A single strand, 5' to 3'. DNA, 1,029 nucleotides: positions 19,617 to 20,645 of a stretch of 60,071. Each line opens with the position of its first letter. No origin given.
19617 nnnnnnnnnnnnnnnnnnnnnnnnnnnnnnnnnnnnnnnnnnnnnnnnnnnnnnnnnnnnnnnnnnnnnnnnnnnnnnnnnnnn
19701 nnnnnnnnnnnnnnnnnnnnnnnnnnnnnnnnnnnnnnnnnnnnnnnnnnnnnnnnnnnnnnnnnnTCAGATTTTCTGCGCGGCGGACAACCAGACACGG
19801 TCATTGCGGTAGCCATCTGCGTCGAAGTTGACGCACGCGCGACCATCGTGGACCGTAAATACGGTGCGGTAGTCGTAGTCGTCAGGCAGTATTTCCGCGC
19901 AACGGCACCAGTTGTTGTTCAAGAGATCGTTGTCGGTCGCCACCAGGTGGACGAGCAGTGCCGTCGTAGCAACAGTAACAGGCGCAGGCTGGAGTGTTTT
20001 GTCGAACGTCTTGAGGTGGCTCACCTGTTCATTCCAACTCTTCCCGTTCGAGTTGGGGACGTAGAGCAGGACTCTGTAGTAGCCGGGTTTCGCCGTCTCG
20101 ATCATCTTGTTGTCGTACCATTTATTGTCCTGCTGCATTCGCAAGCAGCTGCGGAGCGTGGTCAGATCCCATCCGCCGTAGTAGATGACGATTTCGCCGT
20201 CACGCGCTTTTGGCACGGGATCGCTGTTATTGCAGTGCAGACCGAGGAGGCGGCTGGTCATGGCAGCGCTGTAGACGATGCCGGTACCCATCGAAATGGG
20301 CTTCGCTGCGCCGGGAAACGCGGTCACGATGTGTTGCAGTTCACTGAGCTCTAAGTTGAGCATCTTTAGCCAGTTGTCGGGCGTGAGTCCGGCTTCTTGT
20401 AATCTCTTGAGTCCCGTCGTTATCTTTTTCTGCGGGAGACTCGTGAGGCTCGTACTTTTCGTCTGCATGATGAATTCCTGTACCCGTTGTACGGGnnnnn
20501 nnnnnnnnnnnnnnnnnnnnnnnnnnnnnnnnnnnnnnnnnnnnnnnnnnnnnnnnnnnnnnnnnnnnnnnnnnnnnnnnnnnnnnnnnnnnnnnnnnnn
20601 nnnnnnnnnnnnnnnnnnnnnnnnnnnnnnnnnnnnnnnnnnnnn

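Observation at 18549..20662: Conserved structured 5' leader precedes three unrelated-locus genes, and two copies form inverted ends of a 2.1-kb module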

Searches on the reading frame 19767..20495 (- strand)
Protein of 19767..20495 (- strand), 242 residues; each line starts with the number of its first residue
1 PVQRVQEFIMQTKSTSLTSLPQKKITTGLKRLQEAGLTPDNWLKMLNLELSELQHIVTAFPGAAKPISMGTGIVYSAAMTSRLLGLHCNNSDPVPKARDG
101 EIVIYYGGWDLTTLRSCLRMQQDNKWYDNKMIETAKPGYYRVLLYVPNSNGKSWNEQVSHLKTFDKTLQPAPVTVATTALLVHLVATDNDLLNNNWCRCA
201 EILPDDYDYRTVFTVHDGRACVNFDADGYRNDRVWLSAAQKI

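Call 14: search_protein_families(library=pfam, proteins=[window:19767-20495:-], max_evalue=1)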
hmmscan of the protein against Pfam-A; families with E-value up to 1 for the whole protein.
window:19767-20495:- (242 aa): 0 families

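Call 29: search_solved_structures(query=A3, max_evalue=10)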
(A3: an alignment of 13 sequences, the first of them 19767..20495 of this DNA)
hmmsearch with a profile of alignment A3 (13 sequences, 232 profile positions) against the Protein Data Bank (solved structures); distinct sequences matched with E-value up to 10: 4.
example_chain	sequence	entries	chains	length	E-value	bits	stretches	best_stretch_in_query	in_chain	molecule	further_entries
9irf_C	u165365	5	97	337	0.18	14.6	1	38-121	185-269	CRISPR-associated protein Csy3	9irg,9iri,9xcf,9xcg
3uv5_A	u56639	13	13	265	0.74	12.6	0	60-111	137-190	Transcription initiation factor TFIID subunit 1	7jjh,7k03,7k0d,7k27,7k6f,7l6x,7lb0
1eqf_A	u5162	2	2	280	0.86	12.4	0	61-111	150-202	RNA POLYMERASE II TRANSCRIPTION INITIATION FACTOR | Transcription initiation factor TFIID subunit 1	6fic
3aad_A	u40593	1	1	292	1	12.2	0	61-111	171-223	Transcription initiation factor TFIID subunit 1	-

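Call 30: search_protein_families(library=ncbifam, alignment_id=A3, max_evalue=1)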
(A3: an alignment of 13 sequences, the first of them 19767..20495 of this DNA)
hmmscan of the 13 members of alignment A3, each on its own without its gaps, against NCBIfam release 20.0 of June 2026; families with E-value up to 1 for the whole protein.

A. member 1, window:19767-20495:- (242 aa): 1 family
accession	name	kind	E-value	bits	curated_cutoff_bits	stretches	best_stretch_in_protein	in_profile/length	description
TIGR03371.1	cellulose_yhjQ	equivalog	0.09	12.2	157.85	1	98-184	76-157/246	cellulose biosynthesis protein BcsQ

B. families by the number of members that match (of 13 scanned): 5 families
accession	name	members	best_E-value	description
NF053803.1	Tla1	1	0.052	toxin Tle1 chaperone Tla1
TIGR03371.1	cellulose_yhjQ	1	0.09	cellulose biosynthesis protein BcsQ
NF002343.0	PRK01305.1-4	1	0.14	arginyltransferase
NF011572.0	PRK14996.1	1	0.17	TetR family transcriptional regulator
TIGR04315.1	octaheme_Shew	1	0.26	tetrathionate reductase family octaheme c-type cytochrome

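Call 31: search_protein_families(library=phrogs, alignment_id=A3, max_evalue=1)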
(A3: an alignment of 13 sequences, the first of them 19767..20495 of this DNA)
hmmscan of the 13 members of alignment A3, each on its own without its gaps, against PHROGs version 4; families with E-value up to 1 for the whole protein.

A. member 1, window:19767-20495:- (242 aa): 1 family
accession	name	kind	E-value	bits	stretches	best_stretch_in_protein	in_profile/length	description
phrog_36889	-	unknown function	0.19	12.6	1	122-169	100-149/169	-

B. families by the number of members that match (of 13 scanned): 8 families
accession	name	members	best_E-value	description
phrog_9790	-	1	0.047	-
phrog_19359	-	1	0.11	-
phrog_20783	-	1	0.14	-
phrog_28863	-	1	0.18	-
phrog_36889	-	1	0.19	-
phrog_33410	-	1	0.27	terminase small subunit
phrog_7883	-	1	0.36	-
phrog_4251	-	1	0.6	minor tail protein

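Call 33: find_homologous_proteins(query=window:19767-20468:-, max_evalue=0.001)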
Query window:19767-20468:- (233 aa): 66 proteins with E <= 0.001 among 415 candidates.
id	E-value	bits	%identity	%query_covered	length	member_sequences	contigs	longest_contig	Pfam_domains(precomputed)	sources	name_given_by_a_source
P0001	1.6e-157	540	100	100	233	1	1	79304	-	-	-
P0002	1.7e-89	317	65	100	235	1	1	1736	-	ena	-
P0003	1.2e-87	311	63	100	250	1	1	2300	-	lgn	-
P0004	3.4e-87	310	64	99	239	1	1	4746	-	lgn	-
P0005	6.0e-87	309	63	100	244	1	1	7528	-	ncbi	-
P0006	1.1e-82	295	62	100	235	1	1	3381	-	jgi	-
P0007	1.7e-74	268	57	100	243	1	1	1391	-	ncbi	-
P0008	2.2e-73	265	57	100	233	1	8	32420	-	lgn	-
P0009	5.3e-73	263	55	100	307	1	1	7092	-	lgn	-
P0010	4.7e-71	257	55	100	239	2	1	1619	-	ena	-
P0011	1.1e-68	249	54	100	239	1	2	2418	-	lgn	-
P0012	2.3e-68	248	54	100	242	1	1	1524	-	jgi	-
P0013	3.8e-68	247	55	100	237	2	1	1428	-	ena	-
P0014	6.8e-64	233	52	100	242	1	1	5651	-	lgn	-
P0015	1.2e-60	223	44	100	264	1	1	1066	-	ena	-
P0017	3.4e-56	208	59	73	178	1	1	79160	-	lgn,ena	-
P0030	6.5e-48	181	56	72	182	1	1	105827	-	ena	-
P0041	2.7e-44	169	51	76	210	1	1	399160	-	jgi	jgi:hypothetical protein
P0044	3.0e-43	166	46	98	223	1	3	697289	-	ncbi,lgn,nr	ncbi:MAG: hypothetical protein KC680_00810 [Candidatus Peregrinibacteria bacterium]|nr:hypothetical 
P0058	1.4e-29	121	43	73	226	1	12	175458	-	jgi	jgi:hypothetical protein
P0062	2.0e-26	111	44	69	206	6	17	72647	-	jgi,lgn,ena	-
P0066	3.0e-11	61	69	22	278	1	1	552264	-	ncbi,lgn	-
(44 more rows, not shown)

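Call 35: find_encoding_contigs(protein=P0044, flank=4000, max_places=3)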
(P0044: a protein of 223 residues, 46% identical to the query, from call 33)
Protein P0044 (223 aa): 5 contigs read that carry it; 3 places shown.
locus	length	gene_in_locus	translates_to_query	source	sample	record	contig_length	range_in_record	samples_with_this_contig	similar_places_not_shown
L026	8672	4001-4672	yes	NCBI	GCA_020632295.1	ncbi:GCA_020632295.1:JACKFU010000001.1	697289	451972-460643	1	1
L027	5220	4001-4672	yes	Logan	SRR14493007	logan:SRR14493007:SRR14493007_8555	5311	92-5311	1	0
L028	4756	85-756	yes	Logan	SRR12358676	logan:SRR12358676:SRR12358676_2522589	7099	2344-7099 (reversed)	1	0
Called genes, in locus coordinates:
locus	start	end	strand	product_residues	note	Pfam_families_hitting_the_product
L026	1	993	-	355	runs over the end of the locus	PF03462:PCRF, PF00472:RF-1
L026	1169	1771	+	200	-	-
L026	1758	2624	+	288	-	-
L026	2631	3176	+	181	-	PF05198:IF3_N, PF00707:IF3_C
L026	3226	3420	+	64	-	PF01632:Ribosomal_L35p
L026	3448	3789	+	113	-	PF00453:Ribosomal_L20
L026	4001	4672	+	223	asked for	-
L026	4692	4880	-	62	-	-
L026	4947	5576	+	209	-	PF09997:DUF2238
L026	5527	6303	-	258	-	PF03567:Sulfotransfer_2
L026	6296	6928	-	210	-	PF01813:ATP-synt_D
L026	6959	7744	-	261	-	-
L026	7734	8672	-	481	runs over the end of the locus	PF02874:ATP-synt_ab_N, PF00006:ATP-synt_ab, PF22919:ATP-synt_VA_C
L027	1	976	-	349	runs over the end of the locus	PF03462:PCRF, PF00472:RF-1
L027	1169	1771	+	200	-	-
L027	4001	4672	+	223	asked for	-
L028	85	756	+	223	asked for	-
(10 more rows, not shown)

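Call 36: find_encoding_contigs(protein=P0041, flank=4000, max_places=2)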
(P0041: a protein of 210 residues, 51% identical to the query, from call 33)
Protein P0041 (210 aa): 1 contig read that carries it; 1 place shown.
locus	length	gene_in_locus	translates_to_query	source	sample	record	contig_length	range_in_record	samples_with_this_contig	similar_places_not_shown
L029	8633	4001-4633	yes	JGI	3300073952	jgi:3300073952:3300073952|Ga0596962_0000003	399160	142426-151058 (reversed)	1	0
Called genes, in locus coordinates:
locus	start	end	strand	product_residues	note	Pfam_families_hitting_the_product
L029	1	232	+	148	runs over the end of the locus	-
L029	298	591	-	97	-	PF11746:DUF3303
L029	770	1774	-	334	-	-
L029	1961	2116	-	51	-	-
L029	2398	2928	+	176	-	-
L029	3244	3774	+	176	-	-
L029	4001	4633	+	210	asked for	-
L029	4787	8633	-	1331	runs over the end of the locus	PF05569:Peptidase_M56, PF00775:Dioxygenase_C (faint), PF13620:CarboxypepD_reg, PF00578:AhpC-TSA, PF08534:Redoxin, PF00085:Thioredoxin, PF13098:Thioredoxin_2 (weak), PF13905:Thioredoxin_8, +6 more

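Call 37: find_encoding_contigs(protein=P0058, flank=4000, max_places=3)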
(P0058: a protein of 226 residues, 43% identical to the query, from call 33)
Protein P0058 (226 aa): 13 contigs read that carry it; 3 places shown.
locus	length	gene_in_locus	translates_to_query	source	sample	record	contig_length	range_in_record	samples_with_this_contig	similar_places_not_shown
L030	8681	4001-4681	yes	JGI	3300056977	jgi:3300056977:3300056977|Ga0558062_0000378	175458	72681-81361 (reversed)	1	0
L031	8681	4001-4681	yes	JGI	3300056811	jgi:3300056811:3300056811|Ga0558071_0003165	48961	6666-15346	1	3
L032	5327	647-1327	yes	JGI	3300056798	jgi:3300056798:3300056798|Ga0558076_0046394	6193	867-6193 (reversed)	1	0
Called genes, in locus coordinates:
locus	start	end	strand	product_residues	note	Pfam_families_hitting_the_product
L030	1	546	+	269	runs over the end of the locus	PF10609:ParA (weak), PF13614:AAA_31, PF01656:CbiA, PF02374:ArsA_ATPase (faint), PF09140:MipZ (faint)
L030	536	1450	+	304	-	PF02195:ParB_N, PF17762:HTH_ParB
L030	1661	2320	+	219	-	-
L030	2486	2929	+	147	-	-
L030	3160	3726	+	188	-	-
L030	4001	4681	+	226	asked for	-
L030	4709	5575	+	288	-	-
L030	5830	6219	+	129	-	PF03965:Penicillinase_R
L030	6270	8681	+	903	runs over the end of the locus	PF05569:Peptidase_M56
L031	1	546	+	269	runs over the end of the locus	PF10609:ParA (weak), PF13614:AAA_31, PF01656:CbiA, PF02374:ArsA_ATPase (faint), PF09140:MipZ (faint)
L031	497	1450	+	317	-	PF02195:ParB_N, PF17762:HTH_ParB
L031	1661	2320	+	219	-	-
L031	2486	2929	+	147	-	-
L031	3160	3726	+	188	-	-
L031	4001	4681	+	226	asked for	-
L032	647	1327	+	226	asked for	-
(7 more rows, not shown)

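Call 42: find_encoding_contigs(protein=P0062, flank=4000, max_places=3)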
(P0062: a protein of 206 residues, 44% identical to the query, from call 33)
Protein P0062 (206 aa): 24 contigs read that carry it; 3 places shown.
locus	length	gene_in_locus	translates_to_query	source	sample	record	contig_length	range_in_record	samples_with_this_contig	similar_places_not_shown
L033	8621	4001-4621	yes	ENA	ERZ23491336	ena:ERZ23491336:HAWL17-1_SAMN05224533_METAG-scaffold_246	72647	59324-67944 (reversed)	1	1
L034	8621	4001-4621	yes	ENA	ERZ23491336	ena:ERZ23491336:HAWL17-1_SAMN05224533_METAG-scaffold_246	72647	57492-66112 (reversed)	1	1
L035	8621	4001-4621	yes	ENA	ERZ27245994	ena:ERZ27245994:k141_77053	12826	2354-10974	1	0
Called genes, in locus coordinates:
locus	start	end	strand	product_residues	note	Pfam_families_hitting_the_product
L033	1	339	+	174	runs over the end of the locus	PF04542:Sigma70_r2, PF08281:Sigma70_r4_2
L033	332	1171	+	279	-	PF18915:DUF5667 (weak)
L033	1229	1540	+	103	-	-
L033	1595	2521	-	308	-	PF03462:PCRF, PF00472:RF-1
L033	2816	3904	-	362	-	PF00078:RVT_1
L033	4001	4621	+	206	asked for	-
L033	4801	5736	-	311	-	PF00078:RVT_1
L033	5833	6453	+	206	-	-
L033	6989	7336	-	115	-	PF22296:bAvd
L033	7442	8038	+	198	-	-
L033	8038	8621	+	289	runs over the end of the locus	-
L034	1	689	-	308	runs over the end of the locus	PF03462:PCRF, PF00472:RF-1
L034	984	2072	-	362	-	PF00078:RVT_1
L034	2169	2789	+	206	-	-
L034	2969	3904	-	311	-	PF00078:RVT_1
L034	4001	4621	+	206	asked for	-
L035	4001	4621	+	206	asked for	-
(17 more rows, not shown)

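Call 43: find_encoding_contigs(protein=P0030, flank=4000, max_places=2)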
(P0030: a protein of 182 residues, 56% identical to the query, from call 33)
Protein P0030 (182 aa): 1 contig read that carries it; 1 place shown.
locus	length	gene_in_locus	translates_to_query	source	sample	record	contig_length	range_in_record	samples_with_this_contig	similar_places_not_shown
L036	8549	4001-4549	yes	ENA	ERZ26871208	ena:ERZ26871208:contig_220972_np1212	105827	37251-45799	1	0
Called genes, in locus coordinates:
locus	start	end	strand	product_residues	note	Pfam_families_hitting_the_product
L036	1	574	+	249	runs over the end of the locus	PF02195:ParB_N, PF17762:HTH_ParB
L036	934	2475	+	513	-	-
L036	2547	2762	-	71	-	-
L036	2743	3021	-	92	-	-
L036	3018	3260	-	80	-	-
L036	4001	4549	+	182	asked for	-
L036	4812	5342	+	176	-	-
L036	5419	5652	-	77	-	-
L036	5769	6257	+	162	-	PF08843:AbiEii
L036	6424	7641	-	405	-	PF01751:Toprim (weak)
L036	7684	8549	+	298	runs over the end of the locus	PF13814:Replic_Relax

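Call 44: find_encoding_contigs(protein=P0066, flank=4000, max_places=2)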
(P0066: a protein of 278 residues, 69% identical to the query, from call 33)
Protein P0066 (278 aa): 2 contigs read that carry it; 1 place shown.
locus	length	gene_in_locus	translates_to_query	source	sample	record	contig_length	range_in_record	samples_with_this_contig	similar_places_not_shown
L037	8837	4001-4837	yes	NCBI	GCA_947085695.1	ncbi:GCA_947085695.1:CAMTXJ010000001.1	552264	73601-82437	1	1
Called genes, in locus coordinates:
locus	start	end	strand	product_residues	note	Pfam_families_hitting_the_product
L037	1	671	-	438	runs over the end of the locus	PF01946:Thi4 (faint), PF00890:FAD_binding_2 (weak), PF01266:DAO, PF01494:FAD_binding_3 (weak), PF07992:Pyr_redox_2 (faint), PF12831:FAD_oxidored, PF13450:NAD_binding_8 (weak)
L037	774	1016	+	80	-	-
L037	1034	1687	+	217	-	PF00849:PseudoU_synth_2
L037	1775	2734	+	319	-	PF00579:tRNA-synt_1b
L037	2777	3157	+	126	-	-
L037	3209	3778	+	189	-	PF02545:Maf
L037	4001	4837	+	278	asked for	-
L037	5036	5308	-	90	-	-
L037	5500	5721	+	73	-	-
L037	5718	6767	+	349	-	PF00078:RVT_1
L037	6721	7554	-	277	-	PF00459:Inositol_P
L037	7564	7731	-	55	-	-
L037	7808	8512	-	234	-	PF01863:YgjP-like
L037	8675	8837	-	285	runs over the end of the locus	PF00625:Guanylate_kin, PF13401:AAA_22 (faint)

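Call 45: find_encoding_contigs(protein=P0017, flank=4000, max_places=2)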
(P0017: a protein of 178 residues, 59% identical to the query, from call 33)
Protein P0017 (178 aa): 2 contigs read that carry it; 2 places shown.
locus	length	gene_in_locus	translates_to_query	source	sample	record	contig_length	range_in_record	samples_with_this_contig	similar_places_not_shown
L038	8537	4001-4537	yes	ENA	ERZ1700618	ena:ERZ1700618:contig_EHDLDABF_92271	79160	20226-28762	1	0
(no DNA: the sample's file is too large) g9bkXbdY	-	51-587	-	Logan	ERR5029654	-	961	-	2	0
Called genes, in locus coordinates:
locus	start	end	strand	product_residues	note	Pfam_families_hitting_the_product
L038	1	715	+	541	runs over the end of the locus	PF04055:Radical_SAM (weak)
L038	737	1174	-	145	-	-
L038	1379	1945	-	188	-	-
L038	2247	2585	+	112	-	-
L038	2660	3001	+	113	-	-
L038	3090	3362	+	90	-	-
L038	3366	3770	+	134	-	PF01850:PIN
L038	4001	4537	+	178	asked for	-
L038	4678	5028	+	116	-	-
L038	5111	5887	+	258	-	PF07596:SBP_bac_10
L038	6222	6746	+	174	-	-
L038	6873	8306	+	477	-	-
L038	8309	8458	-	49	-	-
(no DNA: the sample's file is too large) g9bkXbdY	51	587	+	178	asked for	-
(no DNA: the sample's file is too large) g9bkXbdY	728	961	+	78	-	?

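Call 47: predict_structure(alignment_id=A4)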
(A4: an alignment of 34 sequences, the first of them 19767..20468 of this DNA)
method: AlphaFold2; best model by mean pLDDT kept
length: 233 residues; sequences in the alignment: 34
mean_pLDDT: 87.5   pTM: 0.75
mean pLDDT of the five models: 87.5, 86.9, 86.4, 85.7, 85.0
residues with pLDDT >= 90: 149; 70-90: 57; 50-70: 21; < 50: 6
segments of 3 or more residues with pLDDT < 50: 1-5
pLDDT, mean of each block of 10 residues (from residue 1): 56 78 78 75 68 57 91 95 94 96 92 84 91 97 98 96 98 96 96 85 96 94 97 97
secondary structure, 60 per line:
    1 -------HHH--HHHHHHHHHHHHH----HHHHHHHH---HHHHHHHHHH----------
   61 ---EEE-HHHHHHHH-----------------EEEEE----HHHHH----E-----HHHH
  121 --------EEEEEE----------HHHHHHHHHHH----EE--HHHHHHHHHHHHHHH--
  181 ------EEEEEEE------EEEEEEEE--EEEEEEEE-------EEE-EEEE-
elements in order: H13-25 H30-37 H41-50 E64-66 H68-75 E93-97 H102-106 H117-120 E129-134 H145-155 H164-178 E187-193 E200-207 E210-217 E225-227 E229-232

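Call 52: fold_search(model_id=the predicted structure, library=pdb)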
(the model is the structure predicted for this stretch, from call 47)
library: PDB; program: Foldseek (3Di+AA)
matches with E <= 10: 366; with E <= 0.001: 0
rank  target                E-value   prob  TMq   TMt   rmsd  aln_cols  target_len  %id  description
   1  8oks_B                2.6e-03  1.00  0.33  0.63   4.9       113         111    9  Crystal structure of Bdellovibrio bacteriovorus Bd2740 C-terminal domain (released 2023-10-25)
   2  8oks_A                4.0e-03  1.00  0.34  0.67   3.7       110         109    9  Crystal structure of Bdellovibrio bacteriovorus Bd2740 C-terminal domain (released 2023-10-25)
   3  1ukm_B                1.1e-02  0.98  0.30  0.52   6.9       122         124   15  Crystal structure of EMS16, an Antagonist of collagen receptor integrin alpha2beta1 (GPIa/IIa) (released 2003-11-04)
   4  3gpr_B                1.8e-02  0.97  0.30  0.50   6.5       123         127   14  Crystal structure of rhodocetin (released 2009-12-15)
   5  7qaj_B                2.4e-02  0.89  0.29  0.48   9.1       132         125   17  ZK002 with Anti-angiogenic and Anti-inflamamtory Properties (released 2023-06-14)
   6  1sb2_B                3.7e-02  0.92  0.29  0.50   6.4       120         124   12  High resolution Structure determination of rhodocetin (released 2005-02-01)
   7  8k8h                  9.0e-02  0.66  0.28  0.13   5.5       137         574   10  Crystal structure of the CysR-CTLD3 fragment of human DEC205 (released 2024-02-28)
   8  3wbp_A                1.4e-01  0.72  0.28  0.48   7.8       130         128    5  Crystal structure of carbohydrate recognition domain of Blood Dendritic Cell Antigen-2 (BDCA2) lectin (crystal form-1) (released 2013-12-25)
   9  1c3a_A                1.5e-01  0.75  0.29  0.46   6.6       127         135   12  CRYSTAL STRUCTURE OF FLAVOCETIN-A FROM THE HABU SNAKE VENOM, A NOVEL CYCLIC TETRAMER OF C-TYPE LECTIN-LIKE HETERODIMER (released 2000-03-06)
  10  8ryz                  1.9e-01  0.14  0.21  0.13  14.0       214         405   10  Structures of selenoneine synthase SenA from Variovorax paradoxus (released 2024-09-11)
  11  1uos_A                2.1e-01  0.30  0.24  0.38   7.6       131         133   11  The Crystal Structure of the Snake Venom Toxin Convulxin (released 2003-10-14)
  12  3wbr_F                4.0e-01  0.47  0.28  0.48   7.9       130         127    5  Crystal structure of carbohydrate recognition domain of Blood Dendritic Cell Antigen-2 (BDCA2) lectin (crystal form-3) (released 2013-12-25)
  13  5mgw                  4.0e-01  0.02  0.13  0.08  17.6       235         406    7  Kinetic and Structural Changes in HsmtPheRS, Induced by Pathogenic Mutations in Human FARS2 (released 2017-05-03)
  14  5mgv                  4.3e-01  0.02  0.14  0.10  20.8       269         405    7  Kinetic and Structural Changes in HsmtPheRS, Induced by Pathogenic Mutations in Human FARS2 (released 2017-05-03)
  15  5mgu                  6.2e-01  0.02  0.13  0.08  17.7       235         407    7  Kinetic and Structural Changes in HsmtPheRS, Induced by Pathogenic Mutations in Human FARS2 (released 2017-05-03)
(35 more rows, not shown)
